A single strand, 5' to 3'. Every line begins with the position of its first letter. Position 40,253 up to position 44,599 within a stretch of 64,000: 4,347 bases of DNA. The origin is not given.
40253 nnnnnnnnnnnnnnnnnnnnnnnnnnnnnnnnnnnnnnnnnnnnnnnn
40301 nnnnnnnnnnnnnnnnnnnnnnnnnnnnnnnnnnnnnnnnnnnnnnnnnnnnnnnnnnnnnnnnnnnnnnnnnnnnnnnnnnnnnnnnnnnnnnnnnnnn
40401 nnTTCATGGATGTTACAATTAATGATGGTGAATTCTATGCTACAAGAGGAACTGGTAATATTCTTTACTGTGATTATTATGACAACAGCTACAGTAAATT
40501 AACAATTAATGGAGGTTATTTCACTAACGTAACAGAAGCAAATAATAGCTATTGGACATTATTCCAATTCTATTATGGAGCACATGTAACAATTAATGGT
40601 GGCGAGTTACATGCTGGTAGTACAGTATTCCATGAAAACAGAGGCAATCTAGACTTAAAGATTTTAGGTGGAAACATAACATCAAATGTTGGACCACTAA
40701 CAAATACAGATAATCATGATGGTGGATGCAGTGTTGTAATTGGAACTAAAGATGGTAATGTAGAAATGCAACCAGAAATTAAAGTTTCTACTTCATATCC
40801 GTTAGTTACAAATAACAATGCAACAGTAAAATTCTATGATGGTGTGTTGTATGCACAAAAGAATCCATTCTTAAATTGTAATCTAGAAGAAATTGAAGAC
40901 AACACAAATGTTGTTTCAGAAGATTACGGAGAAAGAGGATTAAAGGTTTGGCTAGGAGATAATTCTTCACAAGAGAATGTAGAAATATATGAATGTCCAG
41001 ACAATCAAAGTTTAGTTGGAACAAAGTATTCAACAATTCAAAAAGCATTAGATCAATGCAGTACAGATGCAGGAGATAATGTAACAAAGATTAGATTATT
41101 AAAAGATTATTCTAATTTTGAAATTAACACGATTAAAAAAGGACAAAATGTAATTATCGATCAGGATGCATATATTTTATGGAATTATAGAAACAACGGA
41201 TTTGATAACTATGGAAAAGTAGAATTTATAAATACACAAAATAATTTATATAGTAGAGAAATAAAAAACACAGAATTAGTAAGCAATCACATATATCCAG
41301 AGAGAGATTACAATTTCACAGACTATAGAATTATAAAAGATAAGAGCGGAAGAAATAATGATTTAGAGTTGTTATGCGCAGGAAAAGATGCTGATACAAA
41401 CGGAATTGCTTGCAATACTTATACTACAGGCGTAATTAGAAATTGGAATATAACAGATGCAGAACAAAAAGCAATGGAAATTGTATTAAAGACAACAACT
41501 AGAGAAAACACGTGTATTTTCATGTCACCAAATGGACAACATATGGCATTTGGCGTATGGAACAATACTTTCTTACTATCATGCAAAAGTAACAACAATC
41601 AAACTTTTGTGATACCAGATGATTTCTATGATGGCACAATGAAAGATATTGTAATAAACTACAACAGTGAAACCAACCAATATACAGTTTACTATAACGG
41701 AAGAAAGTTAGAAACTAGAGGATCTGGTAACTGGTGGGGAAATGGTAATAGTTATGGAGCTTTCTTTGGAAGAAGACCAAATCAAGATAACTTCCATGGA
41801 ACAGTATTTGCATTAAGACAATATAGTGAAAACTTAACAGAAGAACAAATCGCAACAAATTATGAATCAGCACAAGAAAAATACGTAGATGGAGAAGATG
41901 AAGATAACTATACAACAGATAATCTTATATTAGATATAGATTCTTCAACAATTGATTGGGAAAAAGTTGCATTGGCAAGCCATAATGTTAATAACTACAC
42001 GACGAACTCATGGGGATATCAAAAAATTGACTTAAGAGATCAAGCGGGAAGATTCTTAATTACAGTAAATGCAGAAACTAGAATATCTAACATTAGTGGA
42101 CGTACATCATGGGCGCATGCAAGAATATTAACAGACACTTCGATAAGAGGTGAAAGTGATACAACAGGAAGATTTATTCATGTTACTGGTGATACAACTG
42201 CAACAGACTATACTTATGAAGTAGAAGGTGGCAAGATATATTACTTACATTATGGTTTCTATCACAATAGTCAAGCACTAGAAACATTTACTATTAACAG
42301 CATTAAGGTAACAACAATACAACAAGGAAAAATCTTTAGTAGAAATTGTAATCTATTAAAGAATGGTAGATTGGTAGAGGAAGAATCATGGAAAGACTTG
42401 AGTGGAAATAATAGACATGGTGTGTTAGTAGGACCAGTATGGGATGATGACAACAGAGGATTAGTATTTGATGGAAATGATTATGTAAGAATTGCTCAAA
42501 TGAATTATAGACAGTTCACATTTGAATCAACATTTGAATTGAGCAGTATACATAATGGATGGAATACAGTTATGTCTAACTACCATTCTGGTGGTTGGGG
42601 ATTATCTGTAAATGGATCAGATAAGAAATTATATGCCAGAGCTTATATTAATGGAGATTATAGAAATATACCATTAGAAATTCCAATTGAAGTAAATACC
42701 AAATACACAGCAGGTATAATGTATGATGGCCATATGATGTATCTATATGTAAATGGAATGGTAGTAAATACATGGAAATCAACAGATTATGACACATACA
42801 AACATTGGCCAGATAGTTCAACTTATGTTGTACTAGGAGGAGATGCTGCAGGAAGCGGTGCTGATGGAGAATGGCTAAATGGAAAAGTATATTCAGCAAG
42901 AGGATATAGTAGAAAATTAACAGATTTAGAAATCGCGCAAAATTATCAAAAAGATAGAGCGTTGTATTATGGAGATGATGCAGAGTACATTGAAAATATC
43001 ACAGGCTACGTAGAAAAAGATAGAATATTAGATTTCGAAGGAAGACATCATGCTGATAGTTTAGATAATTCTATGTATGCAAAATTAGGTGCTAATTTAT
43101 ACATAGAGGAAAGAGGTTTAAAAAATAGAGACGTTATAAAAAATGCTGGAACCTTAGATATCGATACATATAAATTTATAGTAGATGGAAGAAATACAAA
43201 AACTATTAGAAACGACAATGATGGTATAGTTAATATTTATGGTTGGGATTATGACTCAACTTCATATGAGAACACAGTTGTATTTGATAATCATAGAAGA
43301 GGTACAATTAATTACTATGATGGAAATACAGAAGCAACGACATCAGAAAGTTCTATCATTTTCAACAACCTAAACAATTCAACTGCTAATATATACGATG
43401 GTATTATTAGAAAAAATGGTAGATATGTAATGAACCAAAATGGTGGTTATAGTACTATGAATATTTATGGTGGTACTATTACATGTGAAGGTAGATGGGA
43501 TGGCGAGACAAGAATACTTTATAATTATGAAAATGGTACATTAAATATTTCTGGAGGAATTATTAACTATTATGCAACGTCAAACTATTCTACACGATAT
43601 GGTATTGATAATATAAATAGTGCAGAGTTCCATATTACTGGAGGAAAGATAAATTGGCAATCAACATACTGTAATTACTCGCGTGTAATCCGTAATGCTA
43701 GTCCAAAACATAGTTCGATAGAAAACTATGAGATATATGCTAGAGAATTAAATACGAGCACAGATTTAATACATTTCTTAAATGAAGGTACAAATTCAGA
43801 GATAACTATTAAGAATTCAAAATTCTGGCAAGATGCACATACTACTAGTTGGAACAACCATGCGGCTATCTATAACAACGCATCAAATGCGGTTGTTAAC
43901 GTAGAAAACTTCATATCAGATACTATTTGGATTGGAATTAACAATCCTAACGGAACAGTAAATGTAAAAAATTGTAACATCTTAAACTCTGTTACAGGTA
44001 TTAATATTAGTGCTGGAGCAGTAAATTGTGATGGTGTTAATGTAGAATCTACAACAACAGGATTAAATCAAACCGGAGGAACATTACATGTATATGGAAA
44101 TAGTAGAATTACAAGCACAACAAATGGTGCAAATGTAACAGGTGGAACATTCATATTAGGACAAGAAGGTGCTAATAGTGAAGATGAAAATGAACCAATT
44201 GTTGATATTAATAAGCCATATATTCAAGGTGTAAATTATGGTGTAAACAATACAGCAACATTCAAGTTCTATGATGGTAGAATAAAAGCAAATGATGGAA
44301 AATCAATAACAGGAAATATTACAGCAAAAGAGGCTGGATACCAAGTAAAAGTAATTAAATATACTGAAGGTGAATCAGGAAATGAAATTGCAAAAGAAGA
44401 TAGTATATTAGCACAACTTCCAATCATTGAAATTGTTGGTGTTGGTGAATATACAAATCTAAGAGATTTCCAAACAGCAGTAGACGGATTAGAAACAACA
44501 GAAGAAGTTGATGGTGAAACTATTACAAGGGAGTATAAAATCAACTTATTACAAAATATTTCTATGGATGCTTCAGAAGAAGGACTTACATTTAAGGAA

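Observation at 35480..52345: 5621-aa protein combines three LamG lectin-like domains, two long beta-helix-like repeat regions and about 15 MucBP units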

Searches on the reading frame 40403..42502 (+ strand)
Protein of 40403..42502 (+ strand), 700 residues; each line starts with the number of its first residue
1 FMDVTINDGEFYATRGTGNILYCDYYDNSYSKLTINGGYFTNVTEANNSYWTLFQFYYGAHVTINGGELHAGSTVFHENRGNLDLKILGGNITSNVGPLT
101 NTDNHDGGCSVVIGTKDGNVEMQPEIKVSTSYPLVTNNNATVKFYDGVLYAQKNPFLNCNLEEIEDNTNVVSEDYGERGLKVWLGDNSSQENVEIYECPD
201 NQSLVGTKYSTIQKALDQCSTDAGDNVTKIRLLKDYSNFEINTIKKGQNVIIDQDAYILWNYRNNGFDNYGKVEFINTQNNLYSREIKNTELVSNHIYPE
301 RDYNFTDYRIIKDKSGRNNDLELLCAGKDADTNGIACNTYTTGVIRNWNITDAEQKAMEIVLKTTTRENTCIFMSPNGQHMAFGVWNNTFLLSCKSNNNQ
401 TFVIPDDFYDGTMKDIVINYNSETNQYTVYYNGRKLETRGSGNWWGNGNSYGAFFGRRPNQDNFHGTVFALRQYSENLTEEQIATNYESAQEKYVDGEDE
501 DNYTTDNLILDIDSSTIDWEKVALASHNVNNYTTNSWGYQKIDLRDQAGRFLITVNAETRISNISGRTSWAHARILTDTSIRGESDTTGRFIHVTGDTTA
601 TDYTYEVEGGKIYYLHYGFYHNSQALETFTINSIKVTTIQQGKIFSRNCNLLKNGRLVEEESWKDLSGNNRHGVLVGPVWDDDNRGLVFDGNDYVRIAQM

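Call 8: search_protein_families(library=pfam, proteins=[window:40403-42502:+], max_evalue=1)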
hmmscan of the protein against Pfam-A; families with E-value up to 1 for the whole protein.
window:40403-42502:+ (700 aa): 0 families

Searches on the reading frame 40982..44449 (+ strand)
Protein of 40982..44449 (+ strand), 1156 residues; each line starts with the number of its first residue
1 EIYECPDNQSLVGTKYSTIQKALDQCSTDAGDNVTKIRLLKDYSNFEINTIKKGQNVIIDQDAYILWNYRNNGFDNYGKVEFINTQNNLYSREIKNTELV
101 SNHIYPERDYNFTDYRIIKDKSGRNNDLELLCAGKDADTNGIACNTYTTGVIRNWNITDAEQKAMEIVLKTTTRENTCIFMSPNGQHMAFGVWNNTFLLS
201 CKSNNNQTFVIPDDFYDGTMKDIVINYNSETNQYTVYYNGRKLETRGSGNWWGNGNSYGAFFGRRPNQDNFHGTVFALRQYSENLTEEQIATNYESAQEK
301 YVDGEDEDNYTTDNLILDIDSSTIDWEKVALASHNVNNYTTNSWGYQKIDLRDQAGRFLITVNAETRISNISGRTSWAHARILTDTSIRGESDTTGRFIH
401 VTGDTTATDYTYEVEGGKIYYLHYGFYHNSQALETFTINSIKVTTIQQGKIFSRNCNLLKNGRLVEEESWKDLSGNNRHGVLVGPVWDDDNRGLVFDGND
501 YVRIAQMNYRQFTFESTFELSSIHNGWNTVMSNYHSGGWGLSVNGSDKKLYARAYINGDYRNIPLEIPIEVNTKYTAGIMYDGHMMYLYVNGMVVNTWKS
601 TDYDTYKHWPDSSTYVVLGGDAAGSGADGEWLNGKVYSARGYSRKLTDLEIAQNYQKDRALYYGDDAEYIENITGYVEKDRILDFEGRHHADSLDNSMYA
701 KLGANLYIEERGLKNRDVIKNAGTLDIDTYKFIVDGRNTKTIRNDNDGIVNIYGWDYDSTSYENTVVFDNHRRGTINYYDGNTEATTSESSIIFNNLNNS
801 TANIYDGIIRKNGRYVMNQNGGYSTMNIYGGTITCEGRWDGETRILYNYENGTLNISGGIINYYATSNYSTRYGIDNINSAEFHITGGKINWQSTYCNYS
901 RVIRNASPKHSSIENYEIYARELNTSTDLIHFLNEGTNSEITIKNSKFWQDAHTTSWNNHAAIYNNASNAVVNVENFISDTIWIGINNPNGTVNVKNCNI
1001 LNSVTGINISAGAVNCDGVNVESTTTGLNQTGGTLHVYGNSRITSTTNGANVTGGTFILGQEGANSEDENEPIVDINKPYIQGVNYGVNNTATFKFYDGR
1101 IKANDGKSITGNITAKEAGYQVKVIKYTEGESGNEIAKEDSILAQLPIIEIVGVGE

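Call 21: find_homologous_proteins(query=window:40982-44449:+, max_evalue=0.00001)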
Query window:40982-44449:+ (1156 aa): 2 proteins with E <= 0.00001 among 5839 candidates.
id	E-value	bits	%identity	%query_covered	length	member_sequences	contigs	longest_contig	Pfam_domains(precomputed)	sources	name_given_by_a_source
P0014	1.9e-27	114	35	16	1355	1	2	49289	PF22925.4,PF13385.14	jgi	-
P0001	2.7e-27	113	75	7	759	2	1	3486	-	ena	-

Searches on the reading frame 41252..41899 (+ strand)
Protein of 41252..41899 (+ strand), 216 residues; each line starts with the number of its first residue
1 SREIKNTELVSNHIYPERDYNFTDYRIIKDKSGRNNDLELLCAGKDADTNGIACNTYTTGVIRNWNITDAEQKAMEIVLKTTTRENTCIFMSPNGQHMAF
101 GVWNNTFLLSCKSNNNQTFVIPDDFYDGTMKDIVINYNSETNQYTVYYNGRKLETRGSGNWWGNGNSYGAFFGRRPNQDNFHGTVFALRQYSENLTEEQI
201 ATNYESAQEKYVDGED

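Call 26: search_solved_structures(query=window:41267-41899:+, max_evalue=10)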
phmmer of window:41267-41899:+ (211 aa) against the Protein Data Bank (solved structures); distinct sequences matched with E-value up to 10: 3.
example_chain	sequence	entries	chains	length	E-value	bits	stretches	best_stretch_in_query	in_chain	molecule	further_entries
5jui_A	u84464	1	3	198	0.2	14.5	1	129-170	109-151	Cell wall surface anchor family protein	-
3zgh_A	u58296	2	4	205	0.21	14.5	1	129-170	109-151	CELL WALL SURFACE ANCHOR FAMILY PROTEIN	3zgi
8j7t_E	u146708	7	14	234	0.99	12.3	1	122-163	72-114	Heavy chain of YN7114-08 Fab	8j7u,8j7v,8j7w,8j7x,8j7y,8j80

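Call 40: search_protein_families(library=pfam, proteins=[window:41252-41899:+], max_evalue=10)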
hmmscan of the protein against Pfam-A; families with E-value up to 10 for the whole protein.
window:41252-41899:+ (216 aa): 4 families
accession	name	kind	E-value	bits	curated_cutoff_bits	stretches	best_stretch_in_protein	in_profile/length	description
PF13385.13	Laminin_G_3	-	2.4e-08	34.7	27.6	1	82-201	30-151/151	Concanavalin A-like lectin/glucanases superfamily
PF18483.9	Lectin_L-type_dom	-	0.001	19.4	78.3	1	95-162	119-188/215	Legume lectin beta-barrel domain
PF08184.16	Cuticle_2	-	0.074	13.5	25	1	136-168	10-42/59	Cuticle protein 7 isoform family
PF25173.1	Beta-prop_WDR3_1st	-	0.08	13.1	154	1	63-105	12-51/184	WDR3 first beta-propeller domain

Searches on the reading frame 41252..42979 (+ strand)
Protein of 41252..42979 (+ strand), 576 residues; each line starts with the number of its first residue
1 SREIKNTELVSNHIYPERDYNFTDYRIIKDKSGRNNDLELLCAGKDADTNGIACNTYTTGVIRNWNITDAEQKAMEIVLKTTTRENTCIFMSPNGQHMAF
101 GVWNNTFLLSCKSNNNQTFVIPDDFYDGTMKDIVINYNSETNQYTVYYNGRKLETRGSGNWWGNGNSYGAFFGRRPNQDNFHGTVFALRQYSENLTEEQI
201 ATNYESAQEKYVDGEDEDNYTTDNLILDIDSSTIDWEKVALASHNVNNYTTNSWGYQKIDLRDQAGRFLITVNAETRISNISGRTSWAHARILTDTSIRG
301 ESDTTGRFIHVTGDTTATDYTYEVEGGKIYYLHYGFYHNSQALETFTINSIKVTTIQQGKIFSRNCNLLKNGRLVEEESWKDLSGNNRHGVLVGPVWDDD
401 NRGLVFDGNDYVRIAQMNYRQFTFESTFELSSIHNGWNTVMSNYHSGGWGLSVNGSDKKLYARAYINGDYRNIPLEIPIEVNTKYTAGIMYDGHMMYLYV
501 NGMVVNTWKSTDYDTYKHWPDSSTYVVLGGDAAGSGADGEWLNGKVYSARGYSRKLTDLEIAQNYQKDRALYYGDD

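Call 36: find_homologous_proteins(query=window:41252-42979:+, max_evalue=10)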
Query window:41252-42979:+ (576 aa): 4 proteins with E <= 10 among 4733 candidates.
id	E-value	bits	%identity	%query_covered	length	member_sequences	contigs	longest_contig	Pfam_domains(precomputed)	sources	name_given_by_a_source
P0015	9.0e-145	502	74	49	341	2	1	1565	PF13385.14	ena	-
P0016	2.5e-14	71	41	19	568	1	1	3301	PF06458.19,PF17802.8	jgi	-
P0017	1.1e-4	39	30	34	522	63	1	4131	PF13385.14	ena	-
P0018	2.0e-3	35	28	34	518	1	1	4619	PF13385.14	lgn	-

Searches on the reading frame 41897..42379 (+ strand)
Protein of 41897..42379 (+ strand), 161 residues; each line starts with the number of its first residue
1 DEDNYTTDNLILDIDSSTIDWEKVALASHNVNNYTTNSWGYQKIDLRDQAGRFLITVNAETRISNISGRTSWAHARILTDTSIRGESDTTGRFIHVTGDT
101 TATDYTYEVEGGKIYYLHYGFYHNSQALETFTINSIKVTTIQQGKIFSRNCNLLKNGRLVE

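Call 40: search_protein_families(library=pfam, proteins=[window:41897-42379:+], max_evalue=10)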
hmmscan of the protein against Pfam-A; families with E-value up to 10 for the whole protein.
window:41897-42379:+ (161 aa): 2 families
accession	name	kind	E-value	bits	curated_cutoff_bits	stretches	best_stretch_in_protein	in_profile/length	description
PF18914.6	DUF5666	-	0.076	13.8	27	1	129-161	10-43/60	Domain of unknown function (DUF5666)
PF20174.4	DUF6540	-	0.092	13.5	27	1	86-110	23-46/120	Family of unknown function (DUF6540)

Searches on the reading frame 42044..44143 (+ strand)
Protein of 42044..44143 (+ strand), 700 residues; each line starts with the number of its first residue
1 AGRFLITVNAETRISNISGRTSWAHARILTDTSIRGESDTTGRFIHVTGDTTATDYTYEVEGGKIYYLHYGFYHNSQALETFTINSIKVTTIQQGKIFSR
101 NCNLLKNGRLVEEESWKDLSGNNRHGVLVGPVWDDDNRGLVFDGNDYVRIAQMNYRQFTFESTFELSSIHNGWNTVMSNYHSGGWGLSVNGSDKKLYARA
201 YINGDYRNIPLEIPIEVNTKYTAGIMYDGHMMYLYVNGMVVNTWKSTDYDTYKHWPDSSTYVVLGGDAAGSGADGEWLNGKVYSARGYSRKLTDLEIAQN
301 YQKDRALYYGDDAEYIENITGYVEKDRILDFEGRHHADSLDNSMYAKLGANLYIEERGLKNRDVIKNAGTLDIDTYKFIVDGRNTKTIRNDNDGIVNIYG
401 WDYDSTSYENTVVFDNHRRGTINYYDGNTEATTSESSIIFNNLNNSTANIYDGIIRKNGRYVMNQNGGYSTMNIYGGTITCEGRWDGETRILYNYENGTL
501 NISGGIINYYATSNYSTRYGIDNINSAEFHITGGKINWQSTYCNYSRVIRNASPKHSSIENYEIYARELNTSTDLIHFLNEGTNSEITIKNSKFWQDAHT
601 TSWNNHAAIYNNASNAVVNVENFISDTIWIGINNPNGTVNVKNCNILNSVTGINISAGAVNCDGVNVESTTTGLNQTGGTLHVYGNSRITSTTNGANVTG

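Call 8: search_protein_families(library=pfam, proteins=[window:42044-44143:+], max_evalue=1)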
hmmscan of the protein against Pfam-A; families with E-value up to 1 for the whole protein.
window:42044-44143:+ (700 aa): 1 family
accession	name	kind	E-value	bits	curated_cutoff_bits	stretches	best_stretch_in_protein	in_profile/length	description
PF13385.13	Laminin_G_3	-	1.3e-08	35.5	27.6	1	143-298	2-151/151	Concanavalin A-like lectin/glucanases superfamily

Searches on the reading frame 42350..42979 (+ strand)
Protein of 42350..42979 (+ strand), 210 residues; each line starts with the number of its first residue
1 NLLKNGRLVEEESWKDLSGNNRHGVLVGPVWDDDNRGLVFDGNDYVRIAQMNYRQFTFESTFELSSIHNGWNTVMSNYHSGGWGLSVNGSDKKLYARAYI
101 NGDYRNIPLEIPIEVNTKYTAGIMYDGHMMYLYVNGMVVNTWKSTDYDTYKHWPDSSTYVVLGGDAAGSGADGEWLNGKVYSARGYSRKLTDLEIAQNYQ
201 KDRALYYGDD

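Call 95: search_solved_structures(query=window:42350-42979:+, max_evalue=0.01)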
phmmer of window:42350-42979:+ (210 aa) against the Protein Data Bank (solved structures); distinct sequences matched with E-value up to 0.01: 0.
